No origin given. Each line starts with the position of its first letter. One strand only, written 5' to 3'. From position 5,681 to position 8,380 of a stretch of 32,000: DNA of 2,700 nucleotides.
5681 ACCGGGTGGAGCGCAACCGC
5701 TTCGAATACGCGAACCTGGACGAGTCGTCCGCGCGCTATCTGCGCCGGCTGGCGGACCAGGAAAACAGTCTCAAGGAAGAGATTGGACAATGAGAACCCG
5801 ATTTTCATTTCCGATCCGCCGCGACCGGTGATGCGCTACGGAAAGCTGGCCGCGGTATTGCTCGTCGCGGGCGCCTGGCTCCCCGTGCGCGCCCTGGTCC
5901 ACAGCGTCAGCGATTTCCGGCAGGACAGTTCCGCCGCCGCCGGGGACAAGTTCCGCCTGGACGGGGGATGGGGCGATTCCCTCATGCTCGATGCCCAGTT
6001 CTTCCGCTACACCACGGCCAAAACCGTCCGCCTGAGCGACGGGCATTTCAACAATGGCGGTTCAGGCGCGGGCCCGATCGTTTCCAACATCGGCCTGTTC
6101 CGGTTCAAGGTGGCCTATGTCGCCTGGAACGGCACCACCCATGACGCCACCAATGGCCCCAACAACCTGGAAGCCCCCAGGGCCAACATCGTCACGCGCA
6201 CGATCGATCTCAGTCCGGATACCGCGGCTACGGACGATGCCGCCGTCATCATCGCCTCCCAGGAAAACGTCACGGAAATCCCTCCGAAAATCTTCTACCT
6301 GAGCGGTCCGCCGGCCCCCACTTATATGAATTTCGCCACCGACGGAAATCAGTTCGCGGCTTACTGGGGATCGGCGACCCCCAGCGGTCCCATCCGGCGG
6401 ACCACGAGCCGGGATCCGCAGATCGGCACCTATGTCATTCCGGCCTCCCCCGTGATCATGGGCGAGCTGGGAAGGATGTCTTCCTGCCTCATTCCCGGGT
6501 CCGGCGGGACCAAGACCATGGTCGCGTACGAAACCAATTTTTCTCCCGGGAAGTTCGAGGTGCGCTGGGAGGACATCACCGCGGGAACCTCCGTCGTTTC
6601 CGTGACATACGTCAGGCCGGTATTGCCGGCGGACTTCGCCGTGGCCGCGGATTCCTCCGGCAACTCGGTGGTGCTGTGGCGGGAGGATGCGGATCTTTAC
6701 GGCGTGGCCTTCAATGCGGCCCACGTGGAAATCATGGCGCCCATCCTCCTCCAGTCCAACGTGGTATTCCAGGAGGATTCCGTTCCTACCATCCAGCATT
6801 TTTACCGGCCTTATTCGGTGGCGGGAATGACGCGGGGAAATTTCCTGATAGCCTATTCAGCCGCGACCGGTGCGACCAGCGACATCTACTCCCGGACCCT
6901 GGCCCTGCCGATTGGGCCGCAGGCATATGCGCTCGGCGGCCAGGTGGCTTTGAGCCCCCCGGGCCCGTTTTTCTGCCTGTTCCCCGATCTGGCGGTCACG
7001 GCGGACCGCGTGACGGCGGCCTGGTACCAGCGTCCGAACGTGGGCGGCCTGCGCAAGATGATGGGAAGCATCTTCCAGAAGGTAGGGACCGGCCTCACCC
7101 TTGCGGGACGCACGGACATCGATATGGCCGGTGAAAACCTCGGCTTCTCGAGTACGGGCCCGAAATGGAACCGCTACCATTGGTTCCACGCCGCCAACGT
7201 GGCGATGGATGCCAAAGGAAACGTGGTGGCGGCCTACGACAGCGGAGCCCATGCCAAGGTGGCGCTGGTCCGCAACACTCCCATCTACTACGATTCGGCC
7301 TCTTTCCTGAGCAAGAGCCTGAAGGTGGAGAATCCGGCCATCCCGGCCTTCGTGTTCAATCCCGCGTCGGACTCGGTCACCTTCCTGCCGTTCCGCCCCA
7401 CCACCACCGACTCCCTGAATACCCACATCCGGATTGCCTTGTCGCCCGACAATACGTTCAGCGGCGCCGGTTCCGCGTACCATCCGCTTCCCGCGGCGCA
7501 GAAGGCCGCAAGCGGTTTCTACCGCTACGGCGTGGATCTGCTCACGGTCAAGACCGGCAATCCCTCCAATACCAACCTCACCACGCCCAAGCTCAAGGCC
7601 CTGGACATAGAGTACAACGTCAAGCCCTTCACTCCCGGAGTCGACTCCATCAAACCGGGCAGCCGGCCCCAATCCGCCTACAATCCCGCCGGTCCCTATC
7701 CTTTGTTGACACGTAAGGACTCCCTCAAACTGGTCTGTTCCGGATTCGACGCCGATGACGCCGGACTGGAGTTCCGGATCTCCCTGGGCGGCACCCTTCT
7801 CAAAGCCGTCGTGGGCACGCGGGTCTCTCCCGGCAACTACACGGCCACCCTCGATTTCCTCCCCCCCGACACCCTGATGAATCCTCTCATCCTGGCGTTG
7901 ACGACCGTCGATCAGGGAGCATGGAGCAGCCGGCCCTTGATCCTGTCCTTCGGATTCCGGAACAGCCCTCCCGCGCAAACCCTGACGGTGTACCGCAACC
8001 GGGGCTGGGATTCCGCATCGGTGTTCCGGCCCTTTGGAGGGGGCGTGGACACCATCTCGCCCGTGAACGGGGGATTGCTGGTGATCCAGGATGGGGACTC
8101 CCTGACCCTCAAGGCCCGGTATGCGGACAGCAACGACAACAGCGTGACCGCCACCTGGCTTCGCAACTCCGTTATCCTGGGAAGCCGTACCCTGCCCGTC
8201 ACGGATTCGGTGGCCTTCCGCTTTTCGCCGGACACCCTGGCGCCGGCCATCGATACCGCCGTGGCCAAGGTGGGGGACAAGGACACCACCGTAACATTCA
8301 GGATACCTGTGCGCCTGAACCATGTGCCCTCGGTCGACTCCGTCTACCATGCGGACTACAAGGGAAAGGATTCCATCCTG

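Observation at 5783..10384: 1533-aa signal-peptide protein with a T9SS/FlgD-Ig-type tail joined to fliJ where fliK-flgD-flgE normally sit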

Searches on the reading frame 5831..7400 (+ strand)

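Call 10: search_protein_families(library=pfam, proteins=[window:5831-7400:+], max_evalue=10)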
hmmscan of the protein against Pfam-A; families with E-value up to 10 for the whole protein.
window:5831-7400:+ (523 aa): 1 family
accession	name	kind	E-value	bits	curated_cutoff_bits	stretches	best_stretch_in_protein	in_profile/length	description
PF06016.17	Reovirus_L2_8th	-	0.029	15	27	1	252-280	22-50/66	Reovirus core-spike protein lambda-2 (L2), C-terminal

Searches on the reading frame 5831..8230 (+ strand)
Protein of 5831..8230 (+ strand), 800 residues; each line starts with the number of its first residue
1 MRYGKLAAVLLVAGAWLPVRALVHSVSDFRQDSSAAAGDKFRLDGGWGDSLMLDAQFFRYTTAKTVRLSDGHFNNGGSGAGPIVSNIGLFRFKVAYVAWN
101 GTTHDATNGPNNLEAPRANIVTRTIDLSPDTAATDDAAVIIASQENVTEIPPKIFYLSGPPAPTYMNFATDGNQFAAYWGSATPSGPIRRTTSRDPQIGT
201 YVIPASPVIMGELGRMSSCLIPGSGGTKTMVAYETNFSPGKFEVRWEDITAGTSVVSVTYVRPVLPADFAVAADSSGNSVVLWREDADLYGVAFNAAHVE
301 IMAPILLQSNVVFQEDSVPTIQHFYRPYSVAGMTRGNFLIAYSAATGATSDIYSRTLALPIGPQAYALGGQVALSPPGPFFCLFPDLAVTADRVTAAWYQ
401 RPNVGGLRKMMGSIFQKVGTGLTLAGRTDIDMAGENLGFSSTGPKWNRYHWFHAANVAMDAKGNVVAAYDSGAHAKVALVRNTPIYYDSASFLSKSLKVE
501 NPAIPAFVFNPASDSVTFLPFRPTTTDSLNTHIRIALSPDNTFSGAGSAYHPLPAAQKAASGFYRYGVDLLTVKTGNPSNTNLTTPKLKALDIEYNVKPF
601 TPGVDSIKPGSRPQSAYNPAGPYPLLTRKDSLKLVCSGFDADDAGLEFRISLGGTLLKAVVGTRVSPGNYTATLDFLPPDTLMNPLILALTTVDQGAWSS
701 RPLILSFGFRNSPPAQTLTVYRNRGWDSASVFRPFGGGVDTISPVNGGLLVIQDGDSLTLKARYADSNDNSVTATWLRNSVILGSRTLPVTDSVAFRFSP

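Call 35: predict_structure(alignment_id=A2)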
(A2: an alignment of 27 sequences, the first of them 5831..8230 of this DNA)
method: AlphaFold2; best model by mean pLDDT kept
length: 800 residues; sequences in the alignment: 27
mean_pLDDT: 81.8   pTM: 0.67
mean pLDDT of the five models: 81.8, 81.3, 80.5, 79.4, 79.3
residues with pLDDT >= 90: 339; 70-90: 291; 50-70: 119; < 50: 51
segments of 3 or more residues with pLDDT < 50: 1-19, 208-211, 316-320, 615-627, 727-736
pLDDT, mean of each block of 10 residues (from residue 1): 40 40 90 83 87 88 93 90 93 93 62 78 91 94 73 64 87 91 76 81 63 78 92 82 91 90 85 95 92 95 94 60 75 95 89 96 92 91 93 93 81 92 91 87 72 85 94 92 88 92 86 88 91 91 70 85 92 68 86 91 86 53 48 90 91 90 93 84 76 88 81 68 57 52 70 71 71 75 77 70
secondary structure, 60 per line:
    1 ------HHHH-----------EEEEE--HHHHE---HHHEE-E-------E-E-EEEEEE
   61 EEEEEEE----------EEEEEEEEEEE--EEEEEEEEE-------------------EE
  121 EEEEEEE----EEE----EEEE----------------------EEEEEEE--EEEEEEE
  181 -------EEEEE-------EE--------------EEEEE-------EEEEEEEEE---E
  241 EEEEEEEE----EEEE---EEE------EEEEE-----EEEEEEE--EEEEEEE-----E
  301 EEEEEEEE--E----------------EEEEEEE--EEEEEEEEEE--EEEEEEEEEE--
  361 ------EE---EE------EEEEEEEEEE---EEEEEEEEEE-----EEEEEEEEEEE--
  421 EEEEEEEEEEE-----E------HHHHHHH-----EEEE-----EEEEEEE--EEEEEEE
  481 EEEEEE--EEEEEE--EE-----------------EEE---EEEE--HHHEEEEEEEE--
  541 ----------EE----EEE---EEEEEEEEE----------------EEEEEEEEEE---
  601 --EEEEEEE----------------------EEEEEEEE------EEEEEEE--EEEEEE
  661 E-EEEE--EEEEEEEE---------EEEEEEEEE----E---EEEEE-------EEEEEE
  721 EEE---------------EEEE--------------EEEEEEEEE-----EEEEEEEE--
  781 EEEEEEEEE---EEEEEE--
elements in order (helices of 4 or more, strands of 3 or more residues): H7-10 E22-26 H29-32 E55-67 E78-88 E91-99 E119-127 E132-134 E139-142 E165-171 E174-180 E188-192 E216-220 E228-236 E240-248 E253-256 E260-262 E269-273 E279-285 E288-294 E300-308 E328-334 E337-346 E349-358 E380-389 E393-402 E408-418 E421-431 H444-450 E456-459 E465-471 E474-486 E489-494 E516-518 E522-525 E531-538 E557-559 E563-571 E588-597 E603-609 E632-639 E646-652 E655-661 E663-666 E669-676 E686-694 E703-707 E715-723 E739-742 E757-765 E771-778 E781-789 E793-798
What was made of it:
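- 5894..7330 (+): Beta-propeller head (aa about 22-500; about 29 strands, roughly 7 blades). AF2 pLDDT mostly 85-95 (call 35).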

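Call 39: fold_search(model_id=the predicted structure, library=pdb)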
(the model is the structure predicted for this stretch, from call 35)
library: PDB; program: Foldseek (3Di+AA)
matches with E <= 10: 1228; with E <= 0.001: 172
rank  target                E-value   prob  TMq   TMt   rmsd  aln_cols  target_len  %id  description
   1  8ic1_A                3.1e-10  1.00  0.24  0.37  19.2       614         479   11  endo-alpha-D-arabinanase EndoMA1 D51N mutant from Microbacterium arabinogalactanolyticum in complex with arabinooligos (released 2023-08-16)
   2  8hhv_A                1.6e-09  1.00  0.23  0.35  20.4       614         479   10  endo-alpha-D-arabinanase EndoMA1 from Microbacterium arabinogalactanolyticum (released 2023-08-16)
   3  2ber                  5.7e-09  1.00  0.29  0.38  32.5       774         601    9  Y370G Active Site Mutant of the Sialidase from Micromonospora viridifaciens in complex with beta-Neu5Ac (sialic acid). (released 2005-04-04)
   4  1w8o_A                2.2e-08  1.00  0.29  0.38  32.3       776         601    8  Contribution of the Active Site Aspartic Acid to Catalysis in the Bacterial Neuraminidase from Micromonospora viridifa (released 2004-09-29)
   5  4irt                  1.3e-07  1.00  0.29  0.52   8.2       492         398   11  Crystal structure of a putative neuraminidase (BACOVA_03493) from Bacteroides ovatus ATCC 8483 at 1.74 A resolution (released 2013-03-13)
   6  7znr_A                6.5e-07  1.00  0.19  0.28  29.1       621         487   11  Inactive D62N mutant of BT1760 Endo-acting levanase from Bacteroides thetaiotaomicron VPI-5482 (released 2023-06-21)
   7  3nqh                  7.2e-07  1.00  0.19  0.31  23.9       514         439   10  Crystal structure of a glycosyl hydrolase (BT_2959) from BACTEROIDES THETAIOTAOMICRON VPI-5482 at 2.11 A resolution (released 2010-07-28)
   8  7esl                  7.9e-07  1.00  0.31  0.52   8.0       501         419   10  Crystal structure of a L-rhamnose-alpha-1,4-D-glucuronate lyase from Fusarium oxysporum 12S, N247A N-glycan free form (released 2021-08-04)
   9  6r3u_A                1.5e-06  1.00  0.20  0.28  29.0       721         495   10  Endo-levanase BT1760 mutant E221A from Bacteroides thetaiotaomicron complexed with levantetraose (released 2019-06-19)
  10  7esk_A                1.6e-06  1.00  0.30  0.52   8.0       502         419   10  Crystal structure of a L-rhamnose-alpha-1,4-D-glucuronate lyase from Fusarium oxysporum 12S, Ligand free form (released 2021-08-04)
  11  8aa2_E                1.9e-06  1.00  0.23  0.34  28.1       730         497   10  Inactive levan utilisation machinery (utilisome) in the presence of levan fructo-oligosaccharides DP 15-25 (released 2023-06-07)
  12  6r3r                  3.4e-06  1.00  0.19  0.28  28.7       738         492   10  First crystal structure of endo-levanase BT1760 from Bacteroides thetaiotaomicron (released 2019-06-19)
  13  8a9y_E                4.7e-06  1.00  0.21  0.30  29.6       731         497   10  Substrate-free levan utilisation machinery (utilisome) (released 2023-06-07)
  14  5msx_A                5.9e-06  1.00  0.18  0.30  25.1       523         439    9  Glycoside hydrolase BT_3662 (released 2017-03-22)
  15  5msx_C                6.5e-06  1.00  0.19  0.29  20.4       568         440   11  Glycoside hydrolase BT_3662 (released 2017-03-22)
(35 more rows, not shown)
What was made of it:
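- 5894..7330 (+): Foldseek against PDB returns generic propellers such as sialidases, GH43/GH32 and lectins (call 39).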
